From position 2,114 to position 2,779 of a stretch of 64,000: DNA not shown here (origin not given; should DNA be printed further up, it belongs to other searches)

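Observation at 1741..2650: Orphan or displaced RHS CT/immunity cassette marked by a decayed copy of the RHS core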

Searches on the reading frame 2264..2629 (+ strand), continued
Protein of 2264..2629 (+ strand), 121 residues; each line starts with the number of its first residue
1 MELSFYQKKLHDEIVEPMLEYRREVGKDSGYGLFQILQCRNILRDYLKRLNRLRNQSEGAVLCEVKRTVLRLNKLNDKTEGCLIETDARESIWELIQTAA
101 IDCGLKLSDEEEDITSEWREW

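Call 36: search_solved_structures(query=A1, max_evalue=10)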
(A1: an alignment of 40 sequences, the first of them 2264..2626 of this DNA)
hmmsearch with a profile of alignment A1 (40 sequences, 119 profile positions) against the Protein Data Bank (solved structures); distinct sequences matched with E-value up to 10: 11.
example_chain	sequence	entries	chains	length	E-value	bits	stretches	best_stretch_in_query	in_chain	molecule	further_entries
4dhx_B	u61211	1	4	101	0.0083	19.5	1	74-108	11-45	Enhancer of yellow 2 transcription factor homolog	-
7ok0_F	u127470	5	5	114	0.041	17.3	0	44-70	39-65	DNA-directed RNA polymerase, subunit F | DNA-directed RNA polymerase subunit Rpo4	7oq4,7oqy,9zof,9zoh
2pmz_F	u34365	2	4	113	0.11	15.9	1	25-48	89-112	DNA-directed RNA polymerase subunit F | DNA-directed RNA polymerase, subunit F (RpoF)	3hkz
2waq_F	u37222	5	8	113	0.21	15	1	26-48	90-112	DNA-DIRECTED RNA POLYMERASE RPO4 SUBUNIT | RNA POLYMERASE SUBUNIT 7 | DNA-DIRECTED RNA POLYMERASE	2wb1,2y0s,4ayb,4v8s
2ccj_A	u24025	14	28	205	0.31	14.4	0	63-95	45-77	THYMIDYLATE KINASE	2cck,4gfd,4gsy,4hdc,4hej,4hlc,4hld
4mqb_A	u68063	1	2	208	0.38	14.2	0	63-95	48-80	Thymidylate kinase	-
2ccg_A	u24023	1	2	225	0.49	13.8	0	63-95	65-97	THYMIDYLATE KINASE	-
4dwj_A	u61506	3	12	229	0.51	13.7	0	63-94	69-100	Thymidylate kinase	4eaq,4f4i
9st4_H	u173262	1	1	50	0.73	13.2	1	41-76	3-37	IglG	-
9st8_H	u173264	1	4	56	0.82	13.1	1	41-76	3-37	IglC N-terminal domain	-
6xyw_Bn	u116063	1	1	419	1.2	12.5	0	12-63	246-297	At1g15810/F7H2_23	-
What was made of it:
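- On Immunity protein of a polymorphic toxin system, applied to the 121-aa ORF: No PDB sequence hit (call 36).
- Tried and rejected: A profile search of PDB sequences gave only noise (call 36).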

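Call 37: find_encoding_contigs(protein=window:2264-2629:+, flank=10000)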
Protein window:2264-2629:+ (121 aa): 5 contigs read that carry it; 5 places shown.
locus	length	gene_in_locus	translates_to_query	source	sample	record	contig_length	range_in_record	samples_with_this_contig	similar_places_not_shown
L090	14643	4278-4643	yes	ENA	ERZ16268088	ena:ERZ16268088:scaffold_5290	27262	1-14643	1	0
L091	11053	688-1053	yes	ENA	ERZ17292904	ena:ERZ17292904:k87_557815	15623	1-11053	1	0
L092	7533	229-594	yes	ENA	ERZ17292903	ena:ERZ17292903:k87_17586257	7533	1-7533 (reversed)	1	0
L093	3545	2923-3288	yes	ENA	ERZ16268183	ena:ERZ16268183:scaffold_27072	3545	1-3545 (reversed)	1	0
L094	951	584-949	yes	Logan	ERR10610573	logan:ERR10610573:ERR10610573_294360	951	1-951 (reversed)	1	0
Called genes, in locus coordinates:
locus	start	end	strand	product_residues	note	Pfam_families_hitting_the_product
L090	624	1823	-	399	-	PF13173:AAA_14, PF13635:DUF4143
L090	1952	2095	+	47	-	-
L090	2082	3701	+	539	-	PF08401:ArdcN, PF18818:MPTase-PolyVal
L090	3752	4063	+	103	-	-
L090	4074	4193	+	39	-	-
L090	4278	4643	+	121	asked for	PF18977:DUF5713 (weak)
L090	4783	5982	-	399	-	PF19289:PmbA_TldD_3rd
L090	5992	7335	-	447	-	PF01523:PmbA_TldD_1st, PF19290:PmbA_TldD_2nd, PF19289:PmbA_TldD_3rd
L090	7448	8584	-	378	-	PF01145:Band_7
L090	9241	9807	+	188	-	PF00132:Hexapep, PF14602:Hexapep_2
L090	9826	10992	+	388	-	PF00465:Fe-ADH, PF13685:Fe-ADH_2 (weak), PF25137:ADH_Fe_C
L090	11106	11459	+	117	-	PF18050:Cyclophil_like2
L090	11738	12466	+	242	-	PF00005:ABC_tran, PF13304:AAA_21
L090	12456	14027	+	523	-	-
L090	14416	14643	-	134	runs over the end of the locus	-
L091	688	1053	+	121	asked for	PF18977:DUF5713 (weak)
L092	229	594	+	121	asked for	PF18977:DUF5713 (weak)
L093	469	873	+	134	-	-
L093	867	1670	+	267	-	PF25023:TEN_YD-shell (weak)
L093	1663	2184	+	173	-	-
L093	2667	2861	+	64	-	-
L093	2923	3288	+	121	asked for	PF18977:DUF5713 (weak)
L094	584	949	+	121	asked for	PF18977:DUF5713 (weak)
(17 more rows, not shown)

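Call 41: predict_structure(alignment_id=A4)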
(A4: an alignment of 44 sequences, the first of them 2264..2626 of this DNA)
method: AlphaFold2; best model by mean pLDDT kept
length: 121 residues; sequences in the alignment: 44
mean_pLDDT: 93.1   pTM: 0.87
mean pLDDT of the five models: 93.1, 91.1, 90.7, 90.5, 87.3
residues with pLDDT >= 90: 101; 70-90: 20; 50-70: 0; < 50: 0
segments of 3 or more residues with pLDDT < 50: none
pLDDT, mean of each block of 10 residues (from residue 1): 95 97 94 97 97 88 96 96 90 96 85 87 82
secondary structure, 60 per line:
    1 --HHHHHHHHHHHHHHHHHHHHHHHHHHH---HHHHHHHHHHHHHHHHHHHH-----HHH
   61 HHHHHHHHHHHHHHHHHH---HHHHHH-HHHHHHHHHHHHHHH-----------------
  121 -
elements in order: H3-29 H33-52 H58-78 H82-87 H89-103
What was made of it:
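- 2264..2629 (+): Intact 121-aa DUF5713 gene. It belongs to the conserved flank and is not part of the RHS module. AlphaFold2 pLDDT 93 (call 41).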

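Call 44: search_protein_families(library=pfam, proteins=[L001:8962-9534:+, L001:9569-9970:+, L001:11741-12130:-, L001:12154-12639:-, L001:12697-13083:-, L001:13144-13662:-, L001:13683-14084:-, L001:14087-14548:-, L090:3752-4060:+, L006:371-760:+], max_evalue=0.1)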
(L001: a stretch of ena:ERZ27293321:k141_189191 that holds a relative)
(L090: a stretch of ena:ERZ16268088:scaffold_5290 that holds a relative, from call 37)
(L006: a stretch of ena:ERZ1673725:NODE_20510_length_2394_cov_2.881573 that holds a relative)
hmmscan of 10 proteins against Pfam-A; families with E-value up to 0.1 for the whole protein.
L001:8962-9534:+ (191 aa): 3 families
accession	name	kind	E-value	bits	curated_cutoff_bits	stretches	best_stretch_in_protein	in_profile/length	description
PF02488.20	EMA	-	0.03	14.4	25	1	87-142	23-77/250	Merozoite Antigen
PF20403.5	DUF6693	-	0.049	14.3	31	0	154-184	9-39/104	Family of unknown function (DUF6693)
PF13567.11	DUF4131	-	0.092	12.9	31.6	0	26-115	33-127/165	Domain of unknown function (DUF4131)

L001:9569-9970:+ (134 aa): 0 families

L001:11741-12130:- (130 aa): 1 family
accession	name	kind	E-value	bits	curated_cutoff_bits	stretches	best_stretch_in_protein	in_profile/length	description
PF22356.1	MACPF_b-prism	-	0.031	14.5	26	1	52-119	8-77/150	MACPF/perforin-like, beta-prism domain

L001:12154-12639:- (162 aa): 1 family
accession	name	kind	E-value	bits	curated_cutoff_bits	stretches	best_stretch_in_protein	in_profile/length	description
PF14137.11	DUF4304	-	4.5e-06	27.1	23.2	1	17-156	3-113/115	Domain of unknown function (DUF4304)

L001:12697-13083:- (129 aa): 0 families

L001:13144-13662:- (173 aa): 2 families
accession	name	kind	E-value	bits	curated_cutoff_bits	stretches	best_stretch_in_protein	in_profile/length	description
PF02653.21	BPD_transp_2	-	0.081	12.5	26.8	1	20-94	50-125/269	Branched-chain amino acid transport system / permease component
PF11188.13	DUF2975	-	0.09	13.1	27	0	25-75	64-112/130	Protein of unknown function (DUF2975)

L001:13683-14084:- (134 aa): 0 families

L001:14087-14548:- (154 aa): 2 families
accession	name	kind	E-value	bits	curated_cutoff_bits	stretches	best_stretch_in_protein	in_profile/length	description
PF11645.14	PDDEXK_5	-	0.014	15.9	26.1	1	13-60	8-54/138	PD-(D/E)XK endonuclease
PF14280.11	DUF4365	-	0.017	15.6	24.3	1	32-81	20-67/139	Domain of unknown function (DUF4365)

L090:3752-4060:+ (103 aa): 1 family
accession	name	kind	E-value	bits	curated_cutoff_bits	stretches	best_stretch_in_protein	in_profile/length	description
PF02535.28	Zip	-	0.0059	16.3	35.1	1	31-83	232-284/323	ZIP Zinc transporter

L006:371-760:+ (130 aa): 2 families
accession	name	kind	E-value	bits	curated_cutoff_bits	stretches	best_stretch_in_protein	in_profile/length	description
PF13038.11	DUF3899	-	1.6e-12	48.1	23.4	1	41-124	1-87/88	Domain of unknown function (DUF3899)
PF25592.1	DUF7937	-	0.034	13.4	31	1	9-118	147-256/402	Domain of unknown function (DUF7937)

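Call 45: fold_search(model_id=the predicted structure, library=pdb)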
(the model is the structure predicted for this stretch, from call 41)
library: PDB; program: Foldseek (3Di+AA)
matches with E <= 10: 14; with E <= 0.001: 0
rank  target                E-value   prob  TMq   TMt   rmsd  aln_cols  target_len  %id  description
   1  7bqr_MODEL_1_A        2.7e+00  0.14  0.32  0.29   8.1       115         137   13  Solution NMR structure of fold-K Mussoc; de novo designed protein with an asymmetric all-alpha topology (released 2021-04-07)
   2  5z1n                  3.9e+00  0.12  0.37  0.30   8.8       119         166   13  Crystal structure of C terminal region of G-protein interacting protein 1 (Gip1) from Dictyostelium discoideum (released 2018-10-17)
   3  5wdd_A                4.5e+00  0.04  0.19  0.16  13.6       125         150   13  Crystal structure of chicken BOK (released 2018-02-28)
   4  6wrv_E                5.0e+00  0.09  0.35  0.10  11.1       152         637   16  Crystal structure of computationally designed protein 3DS18 in complex with the human Transferrin receptor ectodomain (released 2021-04-28)
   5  5z39                  5.6e+00  0.11  0.38  0.30   6.7       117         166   13  Crystal structure of C terminal region of G-protein interacting protein 1 (Gip1) from Dictyostelium discoideum form II (released 2018-10-17)
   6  3tul_B                5.6e+00  0.03  0.19  0.18  19.3       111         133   17  Crystal structure of N-terminal region of Type III Secretion Major Translocator SipB (residues 82-226) (released 2012-02-15)
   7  7bqn_MODEL_1_A        6.5e+00  0.06  0.30  0.30  11.5       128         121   10  Solution NMR structure of fold-C Rei; de novo designed protein with an asymmetric all-alpha topology (released 2021-04-07)
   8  9hps_A                7.2e+00  0.02  0.18  0.15  14.4       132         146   13  Human BclxLdeltaLT-VDAC1-N fusion protein complex structure (released 2025-09-17)
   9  8rz1_B                8.0e+00  0.02  0.19  0.21  17.2       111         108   21  Synthetic immunogen RH5-34EM bound to monoclonal antibody R5.034 (released 2024-07-17)
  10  9gh7_A                8.8e+00  0.06  0.34  0.09  10.7       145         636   16  Complex of human TfR1 with a potent bicyclic peptide (released 2025-04-30)
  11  5wdd_B                8.8e+00  0.02  0.19  0.15  14.2       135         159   15  Crystal structure of chicken BOK (released 2018-02-28)
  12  3gf9                  9.3e+00  0.02  0.25  0.20   9.3       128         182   11  Crystal structure of human Intersectin 2 RhoGEF domain (released 2009-03-10)
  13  2rdc_A                9.8e+00  0.05  0.33  0.30  13.6       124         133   14  CRYSTAL STRUCTURE OF A PUTATIVE LIPID BINDING PROTEIN (GSU0061) FROM GEOBACTER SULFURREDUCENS PCA AT 1.80 A RESOLUTION (released 2007-10-09)
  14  9l5m_A                9.8e+00  0.05  0.34  0.27   9.1       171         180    8  X-ray structure of sarcoplasmic Ca-binding protein (SCP), a calcium ion-binding protein from Pinctada fucata (released 2025-11-05)
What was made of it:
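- On Immunity protein of a polymorphic toxin system, applied to the 121-aa ORF: Foldseek gives nothing at E < 1 (call 45).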

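Call 57: search_protein_families(library=pfam, proteins=[P0068, P0073, P0075, P0093, P0111, P0123, P0126, P0132, P0133, P0137], max_evalue=0.01)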
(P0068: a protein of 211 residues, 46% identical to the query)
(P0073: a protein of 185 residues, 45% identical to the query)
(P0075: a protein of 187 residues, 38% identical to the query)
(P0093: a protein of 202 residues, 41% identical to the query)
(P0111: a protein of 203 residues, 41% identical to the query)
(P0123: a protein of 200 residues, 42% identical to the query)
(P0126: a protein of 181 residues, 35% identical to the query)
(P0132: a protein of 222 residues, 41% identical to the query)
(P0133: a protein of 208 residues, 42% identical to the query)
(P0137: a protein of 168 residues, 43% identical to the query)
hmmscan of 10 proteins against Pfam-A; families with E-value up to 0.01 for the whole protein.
P0068 (211 aa): 0 families

P0073 (185 aa): 0 families

P0075 (187 aa): 0 families

P0093 (202 aa): 1 family
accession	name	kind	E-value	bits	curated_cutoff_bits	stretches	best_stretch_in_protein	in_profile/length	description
PF18977.5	DUF5713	-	0.0044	17.8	27.3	0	119-198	21-105/107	Family of unknown function (DUF5713)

P0111 (203 aa): 1 family
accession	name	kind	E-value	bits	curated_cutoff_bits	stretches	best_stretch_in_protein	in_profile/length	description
PF03885.18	DUF327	-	0.0091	16.4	25.8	0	71-140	14-83/143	Protein of unknown function (DUF327)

P0123 (200 aa): 0 families

P0126 (181 aa): 0 families

P0132 (222 aa): 1 family
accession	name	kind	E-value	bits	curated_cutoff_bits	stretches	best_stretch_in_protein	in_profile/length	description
PF07119.17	DUF1375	-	5.1e-05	23.9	20.3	1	45-84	4-51/51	Protein of unknown function (DUF1375)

P0133 (208 aa): 0 families

P0137 (168 aa): 0 families

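Call 60: search_protein_families(library=pfam, proteins=[L093:469-870:+, L090:2082-3698:+, L090:627-1823:-], max_evalue=0.05)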
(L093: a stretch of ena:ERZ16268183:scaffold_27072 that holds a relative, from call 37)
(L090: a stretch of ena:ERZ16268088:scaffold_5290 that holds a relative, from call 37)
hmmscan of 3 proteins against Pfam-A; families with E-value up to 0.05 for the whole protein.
L093:469-870:+ (134 aa): 1 family
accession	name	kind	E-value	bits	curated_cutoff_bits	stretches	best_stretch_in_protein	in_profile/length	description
PF05593.20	RHS_repeat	-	0.00078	20.2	22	0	59-71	16-28/38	RHS Repeat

L090:2082-3698:+ (539 aa): 3 families
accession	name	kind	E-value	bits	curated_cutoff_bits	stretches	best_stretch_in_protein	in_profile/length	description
PF18818.7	MPTase-PolyVal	-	1.1e-39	135.8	27.5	1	184-305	7-125/126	Zincin-like metallopeptidase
PF08401.16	ArdcN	-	6.1e-21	75.3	22.6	1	17-152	3-123/123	N-terminal domain of anti-restriction factor ArdC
PF22763.1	NrS1-1_pol-like_HBD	-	8.1e-05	22.8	27.9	1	481-513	3-35/64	NrS-1 polymerase HBD domain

L090:627-1823:- (399 aa): 5 families
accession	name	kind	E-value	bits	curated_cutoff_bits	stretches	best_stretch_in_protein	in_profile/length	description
PF13173.12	AAA_14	-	3.3e-31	108.4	27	1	18-148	2-127/129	AAA domain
PF13635.12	DUF4143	-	1.9e-15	57.4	28.1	1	200-348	2-159/160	Domain of unknown function (DUF4143)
PF01637.24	ATPase_2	-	0.00011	22.6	33.2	1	4-84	4-87/225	ATPase domain predominantly from Archaea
PF20426.4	NBCH_WD40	-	0.012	14.9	50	1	87-158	175-245/350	Neurobeachin beta propeller domain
PF10236.15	DAP3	-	0.019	14.6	23.1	0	21-45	26-50/311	Mitochondrial ribosomal death-associated protein 3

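Call 64: search_protein_families(library=phrogs, proteins=[window:2264-2626:+], max_evalue=0.01)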
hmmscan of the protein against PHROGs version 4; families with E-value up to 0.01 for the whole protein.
window:2264-2626:+ (121 aa): 0 families

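Call 84: search_protein_families(library=padloc, proteins=[window:2264-2626:+], max_evalue=0.01)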
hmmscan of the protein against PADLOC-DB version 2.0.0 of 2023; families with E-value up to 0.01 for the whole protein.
window:2264-2626:+ (121 aa): 0 families
